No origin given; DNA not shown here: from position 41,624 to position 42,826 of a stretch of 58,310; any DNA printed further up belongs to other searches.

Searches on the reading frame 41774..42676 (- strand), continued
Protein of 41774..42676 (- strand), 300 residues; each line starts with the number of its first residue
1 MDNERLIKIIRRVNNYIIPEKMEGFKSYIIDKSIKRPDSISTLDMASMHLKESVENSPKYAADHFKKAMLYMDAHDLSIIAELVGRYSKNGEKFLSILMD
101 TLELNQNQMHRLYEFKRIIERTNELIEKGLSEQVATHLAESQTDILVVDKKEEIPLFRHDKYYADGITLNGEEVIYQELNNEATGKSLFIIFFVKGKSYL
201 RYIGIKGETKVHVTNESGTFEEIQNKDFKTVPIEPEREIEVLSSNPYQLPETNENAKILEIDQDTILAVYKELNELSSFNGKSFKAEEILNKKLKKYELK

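Call 73: search_protein_families(library=padloc, proteins=[L001:11211-12137:+, L001:12140-14989:+, L001:14979-16748:+], max_evalue=0.01)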
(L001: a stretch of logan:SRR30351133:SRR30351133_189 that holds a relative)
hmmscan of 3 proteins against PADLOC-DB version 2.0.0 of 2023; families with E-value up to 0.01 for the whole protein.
L001:11211-12137:+ (308 aa): 6 families
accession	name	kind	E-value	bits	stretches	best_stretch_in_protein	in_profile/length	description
PDLC04140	mad8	-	4.5e-05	21.1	1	41-181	24-115/314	mads_8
PDLC03838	DolB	-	0.00019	18.8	1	153-200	290-336/375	-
PDLC04232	IetA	-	0.00041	17.9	0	25-69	98-141/330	-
PDLC02196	IetA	-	0.00094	16.7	0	41-78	119-156/374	-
PDLC02911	VakA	-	0.0022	16.6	1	46-76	4-34/163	-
PDLC02195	IetA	-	0.0034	14.7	0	42-69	135-162/395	-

L001:12140-14989:+ (949 aa): 0 families

L001:14979-16748:+ (589 aa): 0 families

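Call 74: search_protein_families(library=phrogs, proteins=[window:41774-42676:-], max_evalue=0.01)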
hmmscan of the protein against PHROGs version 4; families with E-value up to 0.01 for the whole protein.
window:41774-42676:- (300 aa): 0 families
